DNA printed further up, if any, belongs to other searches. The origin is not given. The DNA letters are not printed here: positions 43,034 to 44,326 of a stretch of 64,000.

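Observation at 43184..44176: Candidate undescribed effector: zinc-ribbon + unknown middle domain + Card1/NERD-like PD-(D/E)xK nuclease core, encoded directly upstream of recQ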

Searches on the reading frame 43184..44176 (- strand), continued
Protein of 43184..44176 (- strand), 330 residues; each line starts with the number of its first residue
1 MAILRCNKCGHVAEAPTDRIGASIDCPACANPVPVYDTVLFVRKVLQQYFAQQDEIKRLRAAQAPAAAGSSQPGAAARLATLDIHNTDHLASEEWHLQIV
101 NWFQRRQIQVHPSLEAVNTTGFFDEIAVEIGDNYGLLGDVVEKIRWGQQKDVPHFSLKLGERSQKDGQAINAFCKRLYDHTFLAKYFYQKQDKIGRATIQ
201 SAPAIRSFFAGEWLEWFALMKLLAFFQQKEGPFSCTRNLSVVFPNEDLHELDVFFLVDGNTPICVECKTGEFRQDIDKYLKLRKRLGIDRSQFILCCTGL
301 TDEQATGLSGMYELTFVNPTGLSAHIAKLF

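Call 22: fold_search(model_id=the predicted structure, library=pdb)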
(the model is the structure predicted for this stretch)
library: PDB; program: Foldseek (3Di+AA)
matches with E <= 10: 817; with E <= 0.001: 20
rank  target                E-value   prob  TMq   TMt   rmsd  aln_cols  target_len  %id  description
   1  1xmx                  6.6e-10  1.00  0.48  0.42   5.0       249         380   18  Crystal structure of protein VC1899 from Vibrio cholerae (released 2004-11-16)
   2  9u49_A                3.6e-09  1.00  0.47  0.40   4.6       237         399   15  crystal structure of Cdn1 in complex with cA4 (released 2026-02-04)
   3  7bdv_A                6.9e-08  1.00  0.49  0.46   4.5       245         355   16  Structure of Can2 from Sulfobacillus thermosulfidooxidans in complex with cyclic tetra-adenylate (cA4) (released 2021-03-03)
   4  8z4i_A                2.8e-07  1.00  0.40  0.35   5.4       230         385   14  crystal structure of Cdn1 in complex with cA3 (released 2026-02-04)
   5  7bdv_B                4.7e-07  1.00  0.48  0.47   4.8       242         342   15  Structure of Can2 from Sulfobacillus thermosulfidooxidans in complex with cyclic tetra-adenylate (cA4) (released 2021-03-03)
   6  6wxw_A                1.9e-06  1.00  0.37  0.34   9.6       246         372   15  crystal structure of apo Card1 (released 2020-12-30)
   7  8z4i_B                2.3e-06  1.00  0.42  0.37   7.4       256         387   13  crystal structure of Cdn1 in complex with cA3 (released 2026-02-04)
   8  8q44_A                2.5e-06  1.00  0.41  0.32  10.5       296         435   14  Crystal structure of cA4-bound Can2 (E364R) in complex with oligo-T DNA (released 2023-11-22)
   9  7bdv_C                2.7e-06  1.00  0.43  0.42   4.5       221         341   18  Structure of Can2 from Sulfobacillus thermosulfidooxidans in complex with cyclic tetra-adenylate (cA4) (released 2021-03-03)
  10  8q43_A                2.8e-06  1.00  0.39  0.32  10.8       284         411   13  Crystal structure of cA4-bound Can2 (E341A) in complex with oligo-C DNA (released 2023-11-22)
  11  8q44_B                3.6e-06  1.00  0.37  0.29  10.9       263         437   14  Crystal structure of cA4-bound Can2 (E364R) in complex with oligo-T DNA (released 2023-11-22)
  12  8q3z_A                4.0e-06  1.00  0.40  0.31  10.8       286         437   14  Crystal structure of cA4-bound Can2 from Thermoanaerobacter brockii (released 2023-11-22)
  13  8q42_B                4.8e-06  1.00  0.39  0.31  10.7       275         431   14  Crystal structure of cA4-bound Can2 (E341A) in complex with oligo-A DNA (released 2023-11-22)
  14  8q41_B                6.4e-06  1.00  0.39  0.32  10.4       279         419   15  Crystal structure of Can2 (E341A) bound to cA4 and TTTAAA ssDNA (released 2023-11-22)
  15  6xl1_A                7.7e-06  1.00  0.40  0.36   9.2       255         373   14  crystal structure of cA4-activated Card1(D294N) (released 2020-12-30)
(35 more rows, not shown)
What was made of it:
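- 43577..43777 (-): Residues 134-200: C-terminal half of the middle domain (alpha-beta-alpha-beta-beta); probably the Can2-family accessory lobe. Full-length Foldseek TMq of 0.47-0.49 exceeds the 0.39 that the 128-aa core alone could give, and alignments span 237-249 columns (call 22).
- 43187..43576 (-): Residues 201-330: PD-(D/E)xK nuclease core of Card1_endonuc (DUF1887) type. Foldseek top 20 are all VC1899, Cdn1, Can2 or Card1 (call 22).
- Closest known: Can2 / Card1 / Cdn1. Same: They share the PD-(D/E)xK fold (Foldseek E down to 4e-9, call 22).
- Closest known: VC1899 of Vibrio cholerae. Same: It is the best structural match (E=6.6e-10, 249 columns, call 22).
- Foldseek top 20 PDB hits are all VC1899, Cdn1, Can2 or Card1, E=6.6e-10 to 4e-4 (call 22).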

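Call 24: search_solved_structures(query=A1, max_evalue=1, show_alignments=4)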
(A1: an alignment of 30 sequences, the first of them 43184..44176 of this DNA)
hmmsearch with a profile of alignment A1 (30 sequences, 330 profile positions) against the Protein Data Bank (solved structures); distinct sequences matched with E-value up to 1: 11.
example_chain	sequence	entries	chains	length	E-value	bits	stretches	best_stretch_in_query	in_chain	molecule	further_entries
7bdv_A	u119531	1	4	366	0.0001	24.7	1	201-275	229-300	Can2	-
1xmx_A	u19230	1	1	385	0.00076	21.9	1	204-278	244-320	hypothetical protein VC1899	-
8q3y_A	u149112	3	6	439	0.0015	20.9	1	192-269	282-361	DUF1887 family protein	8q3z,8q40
8q44_A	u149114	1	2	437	0.0015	20.9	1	192-269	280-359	DUF1887 family protein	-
4c2m_I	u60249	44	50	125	0.014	17.7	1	3-32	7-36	DNA-DIRECTED RNA POLYMERASE I SUBUNIT RPA12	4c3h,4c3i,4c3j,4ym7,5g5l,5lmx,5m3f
8q41_A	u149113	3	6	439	0.017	17.4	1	192-269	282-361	DUF1887 family protein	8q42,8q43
8z4i_A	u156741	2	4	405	0.03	16.6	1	202-303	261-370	CARF-domain cantaining dual-activated nuclease | CARF-domain containing dual-activated nuclease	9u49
4qiw_P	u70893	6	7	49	0.033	16.5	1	2-32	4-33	DNA-directed RNA polymerase subunit P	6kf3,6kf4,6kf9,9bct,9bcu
8v2b_C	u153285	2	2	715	0.12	14.7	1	19-57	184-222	Oncostatin-M-specific receptor subunit beta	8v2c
2pmz_P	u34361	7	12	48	0.14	14.4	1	1-32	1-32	DNA-directed RNA polymerase subunit P | DNA-DIRECTED RNA POLYMERASE RPO12 SUBUNIT | RNA POLYMERASE SUBUNIT 12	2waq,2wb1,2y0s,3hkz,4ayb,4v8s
36ro_P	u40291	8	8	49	0.82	11.9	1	2-32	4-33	DNA-directed RNA polymerase subunit Rpo12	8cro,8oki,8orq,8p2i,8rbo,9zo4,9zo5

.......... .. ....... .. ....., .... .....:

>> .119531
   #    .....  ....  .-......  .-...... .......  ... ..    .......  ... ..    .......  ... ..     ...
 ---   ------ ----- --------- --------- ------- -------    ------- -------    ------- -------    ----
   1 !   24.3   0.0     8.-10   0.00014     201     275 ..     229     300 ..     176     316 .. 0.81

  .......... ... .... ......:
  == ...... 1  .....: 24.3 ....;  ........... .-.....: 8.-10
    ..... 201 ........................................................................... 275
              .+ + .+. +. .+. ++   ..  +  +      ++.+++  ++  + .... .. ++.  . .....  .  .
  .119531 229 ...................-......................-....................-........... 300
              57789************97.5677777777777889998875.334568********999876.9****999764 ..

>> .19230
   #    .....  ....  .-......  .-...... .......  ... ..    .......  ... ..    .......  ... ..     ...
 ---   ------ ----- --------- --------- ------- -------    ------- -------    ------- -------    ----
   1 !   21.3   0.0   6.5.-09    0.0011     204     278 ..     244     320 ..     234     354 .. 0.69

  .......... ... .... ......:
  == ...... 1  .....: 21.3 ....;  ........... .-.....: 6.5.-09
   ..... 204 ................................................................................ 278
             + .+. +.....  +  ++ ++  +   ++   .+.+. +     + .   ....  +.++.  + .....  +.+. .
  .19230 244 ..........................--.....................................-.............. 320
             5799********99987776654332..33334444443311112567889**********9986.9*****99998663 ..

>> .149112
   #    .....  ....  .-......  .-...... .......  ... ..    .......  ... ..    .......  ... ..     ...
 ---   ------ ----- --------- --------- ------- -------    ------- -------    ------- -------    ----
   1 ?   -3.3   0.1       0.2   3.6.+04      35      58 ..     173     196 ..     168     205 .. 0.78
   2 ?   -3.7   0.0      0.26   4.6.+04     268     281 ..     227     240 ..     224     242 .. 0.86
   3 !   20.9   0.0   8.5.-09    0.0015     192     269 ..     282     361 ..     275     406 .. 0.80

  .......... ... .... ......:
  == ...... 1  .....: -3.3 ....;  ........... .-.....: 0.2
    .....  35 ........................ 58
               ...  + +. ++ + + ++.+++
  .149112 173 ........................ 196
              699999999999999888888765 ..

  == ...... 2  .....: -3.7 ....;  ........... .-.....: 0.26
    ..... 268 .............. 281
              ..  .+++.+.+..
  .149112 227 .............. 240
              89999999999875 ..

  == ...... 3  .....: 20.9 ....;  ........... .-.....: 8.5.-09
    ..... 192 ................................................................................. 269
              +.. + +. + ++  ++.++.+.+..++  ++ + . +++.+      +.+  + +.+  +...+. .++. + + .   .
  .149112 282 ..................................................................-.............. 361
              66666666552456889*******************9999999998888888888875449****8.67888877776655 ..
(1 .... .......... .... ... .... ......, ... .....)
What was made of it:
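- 43187..43576 (-): PDB profile hits to Can2 (E=1e-4) and VC1899 (E=8e-4), with GxWxE, ELDV and IECKT aligned (call 24).
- On Card1_endonuc / DUF1887 nuclease domain (Pfam PF09002): The motifs align residue for residue with Can2 and VC1899 (call 24).
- The family profile hits Can2 and VC1899 with the motifs aligned (call 24).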

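Call 34: search_protein_families(library=pfam, alignment_id=A3, max_evalue=0.00001)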
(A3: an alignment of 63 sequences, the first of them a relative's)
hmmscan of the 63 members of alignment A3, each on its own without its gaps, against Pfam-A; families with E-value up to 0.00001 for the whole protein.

A. member 1, L010:5089-5697:- (203 aa): 0 families

B. families by the number of members that match (of 63 scanned): 97 families (the first 25 are shown)
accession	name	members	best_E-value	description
PF13304.12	AAA_21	3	3.9e-17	AAA domain, putative AbiEii toxin, Type IV TA system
PF13649.12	Methyltransf_25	3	4.2e-15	Methyltransferase domain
PF13847.12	Methyltransf_31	3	1.8e-09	Methyltransferase domain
PF00005.33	ABC_tran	2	5.1e-33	ABC transporter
PF13489.12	Methyltransf_23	2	1.7e-16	Methyltransferase domain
PF08241.18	Methyltransf_11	2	1.4e-14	Methyltransferase domain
PF08242.18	Methyltransf_12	2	3.2e-13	Methyltransferase domain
PF05175.20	MTS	2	1.4e-08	Methyltransferase small domain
PF07589.16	PEP-CTERM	2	2.7e-08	PEP-CTERM motif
PF11898.13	DUF3418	1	5.5e-206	Domain of unknown function (DUF3418)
PF02867.20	Ribonuc_red_lgC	1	2.7e-127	Ribonucleotide reductase, barrel domain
PF01131.25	Topoisom_bac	1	3.6e-116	DNA topoisomerase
PF00749.27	tRNA-synt_1c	1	4.9e-109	tRNA synthetases class I (E and Q), catalytic domain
PF02353.26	CMAS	1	3.5e-101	Mycolic acid cyclopropane synthetase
PF00563.25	EAL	1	3.4e-77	EAL domain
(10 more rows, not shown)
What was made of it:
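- Its neighbours are mostly housekeeping genes (call 34).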

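Call 35: search_protein_families(library=padloc, alignment_id=A3, max_evalue=0.00001)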
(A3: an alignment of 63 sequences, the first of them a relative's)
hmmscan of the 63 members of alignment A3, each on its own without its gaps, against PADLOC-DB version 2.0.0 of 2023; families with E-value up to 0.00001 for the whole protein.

A. member 1, L010:5089-5697:- (203 aa): 0 families

B. families by the number of members that match (of 63 scanned): 99 families (the first 25 are shown)
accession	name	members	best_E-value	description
PDLC04134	mad2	4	5.2e-28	mads_2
PDLC04135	mad3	3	8e-30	mads_3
PDLC02980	AriA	3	6e-17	-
PDLC02335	AbiLi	2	8.1e-21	AbiLi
PDLC04140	mad8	2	1.8e-11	mads_8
PDLC04164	AriA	2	3.5e-09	-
PDLC02865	DpdF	1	1.5e-106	DpdF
PDLC03259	MTase_II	1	5.2e-55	Type II methyltransferase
PDLC03350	MTase_II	1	6.4e-51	Type II methyltransferase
PDLC03353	MTase_II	1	1.3e-47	Type II methyltransferase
PDLC03963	SoFic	1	1.7e-46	-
PDLC03283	MTase_II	1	1.3e-45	Type II methyltransferase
PDLC03387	MTase_II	1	7.3e-29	Type II methyltransferase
PDLC03371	MTase_II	1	9.3e-26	Type II methyltransferase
PDLC03299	MTase_II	1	9.5e-23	Type II methyltransferase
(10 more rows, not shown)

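Call 44: search_dna_similar(query=window:43184-44176:-, collection=plasmids, mode=protein, max_evalue=0.00001, max_rows=20)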
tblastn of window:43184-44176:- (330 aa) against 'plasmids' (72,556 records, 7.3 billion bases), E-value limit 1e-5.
No match.

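Call 45: search_dna_similar(query=window:43184-44176:-, collection=phages, mode=protein, max_evalue=0.00001, max_rows=20)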
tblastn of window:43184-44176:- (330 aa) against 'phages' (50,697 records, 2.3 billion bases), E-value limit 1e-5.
No match.

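Call 59: search_protein_families(library=pfam, alignment_id=A5, max_evalue=0.001)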
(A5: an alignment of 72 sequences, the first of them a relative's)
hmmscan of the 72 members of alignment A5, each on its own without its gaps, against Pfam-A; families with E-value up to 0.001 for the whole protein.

A. member 1, P0131 (348 aa): 1 family
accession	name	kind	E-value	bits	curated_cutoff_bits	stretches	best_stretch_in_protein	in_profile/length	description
PF09002.17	Card1_endonuc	-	1.2e-06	28.5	26.4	1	222-300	5-80/136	Card1-like, endonuclease domain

B. families by the number of members that match (of 72 scanned): 21 families
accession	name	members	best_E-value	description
PF09002.17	Card1_endonuc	53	4.7e-09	Card1-like, endonuclease domain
PF02342.23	TerD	6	3.7e-48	TerD domain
PF13432.12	TPR_16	3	2.9e-05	Tetratricopeptide repeat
PF13717.11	Zn_ribbon_4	2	1.8e-09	zinc-ribbon domain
PF13428.12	TPR_14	2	4.4e-06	Tetratricopeptide repeat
PF14559.12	TPR_19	2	9.7e-05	Tetratricopeptide repeat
PF09723.15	Zn_ribbon_8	2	0.00015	Zinc ribbon domain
PF24548.1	EF_EFCAB10_C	1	3.6e-07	EFCAB10, C-terminal EF-hand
PF25324.1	DUF7881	1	1.9e-05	Domain of unknown function (DUF7881)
PF02183.23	HALZ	1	3e-05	Homeobox associated leucine zipper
PF14311.12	DUF4379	1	4.8e-05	Probable Treble clef zinc finger domain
PF13719.11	Zn_ribbon_5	1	8.2e-05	zinc-ribbon domain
PF24627.1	PUMA_CC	1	0.00032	PUMA coiled-coil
PF09798.14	LCD1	1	0.0006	DNA damage checkpoint protein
PF03523.18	Macscav_rec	1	0.00064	Macrophage scavenger receptor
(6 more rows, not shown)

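Call 73: find_related_loci(query=A1, collection=viral_contigs, flank=6000)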
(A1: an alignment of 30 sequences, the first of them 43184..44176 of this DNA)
Query A1 (330 aa) in viral_contigs; peptide patterns used: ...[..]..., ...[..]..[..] (x = any residue, [..] = any of these).
33 stretches matched a pattern; 1 encode a relative of the query (tblastn E <= 1e-3); 1 distinct loci.
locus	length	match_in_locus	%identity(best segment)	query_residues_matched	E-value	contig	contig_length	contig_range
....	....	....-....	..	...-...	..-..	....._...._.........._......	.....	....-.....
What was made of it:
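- It has no tblastn match in 72,556 plasmid or 50,697 phage records, and only one partial copy among 2.9 million viral contigs (calls 44, 45, 73). It is absent from plasmids, phages and viral contigs (calls 44, 45, 73).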

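Call 74: search_protein_families(library=phrogs, proteins=[window:43184-44176:-], max_evalue=0.01)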
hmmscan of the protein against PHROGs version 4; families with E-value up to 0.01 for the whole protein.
window:43184-44176:- (330 aa): 1 family
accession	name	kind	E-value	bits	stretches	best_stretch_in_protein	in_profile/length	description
phrog_9414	-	unknown function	7.6e-05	23.6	1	1-39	2-42/71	-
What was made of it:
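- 44066..44176 (-): Residues 1-37: four-strand zinc ribbon, C6xxC9-x16-C26xxC29. Rpo12/RPA12 ribbons E=0.014-0.14 (call 24). phrog_9414 E=8e-5 (call 74).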

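Call 81: fold_search(model_id=the predicted structure, library=viral)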
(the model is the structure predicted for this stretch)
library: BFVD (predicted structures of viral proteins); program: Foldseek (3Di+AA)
matches with E <= 10: 823; with E <= 0.001: 0
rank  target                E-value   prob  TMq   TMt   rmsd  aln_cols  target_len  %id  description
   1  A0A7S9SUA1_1          6.7e-03  0.69  0.23  0.11  19.9       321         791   10  Uncharacterized protein [Virus NIOZ-UU157]
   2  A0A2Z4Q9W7            8.0e-03  0.80  0.19  0.27  19.8       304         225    8  (no name in the UniProt tables at hand)
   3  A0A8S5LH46            9.0e-03  0.54  0.23  0.10  24.9       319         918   10  Metallo-peptidase family M12 (Fragment) [Siphoviridae sp. ct5tj9]
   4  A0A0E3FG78            1.5e-02  0.60  0.27  0.30  18.0       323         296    9  Uncharacterized protein [Synechococcus phage ACG-2014i]
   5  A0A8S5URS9            1.6e-02  0.57  0.18  0.18  18.7       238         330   10  Restriction endonuclease [Siphoviridae sp. cthae16]
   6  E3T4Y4                1.6e-02  0.44  0.22  0.16  16.6       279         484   10  Uncharacterized protein [Cafeteria roenbergensis virus (strain BV-PW1)]
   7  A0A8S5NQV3            1.7e-02  0.25  0.16  0.14  14.5       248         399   10  PD-(D/E)XK nuclease superfamily protein [Myoviridae sp. ctj3P51]
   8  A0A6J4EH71            2.2e-02  0.93  0.18  0.23   7.4       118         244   14  (no name in the UniProt tables at hand)
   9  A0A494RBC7            2.2e-02  0.92  0.24  0.48   7.8       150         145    9  (no name in the UniProt tables at hand)
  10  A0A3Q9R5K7            2.4e-02  0.25  0.17  0.20  15.2       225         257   12  (no name in the UniProt tables at hand)
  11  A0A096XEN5            3.1e-02  0.98  0.23  0.52   4.4       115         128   10  Uncharacterized protein [Escherichia phage phi191]
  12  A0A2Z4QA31            3.2e-02  0.97  0.18  0.25   4.3        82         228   13  (no name in the UniProt tables at hand)
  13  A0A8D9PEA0            3.2e-02  0.35  0.18  0.29  18.3       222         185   12  Endonuclease Like Protein [Bacteriophage sp.]
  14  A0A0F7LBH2            3.2e-02  0.28  0.18  0.19  21.6       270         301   11  PD-(D/E)XK endonuclease-like domain-containing protein [uncultured marine virus]
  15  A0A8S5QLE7            3.8e-02  0.57  0.19  0.23  28.0       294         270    8  Restriction endonuclease [Siphoviridae sp. ctVCm11]
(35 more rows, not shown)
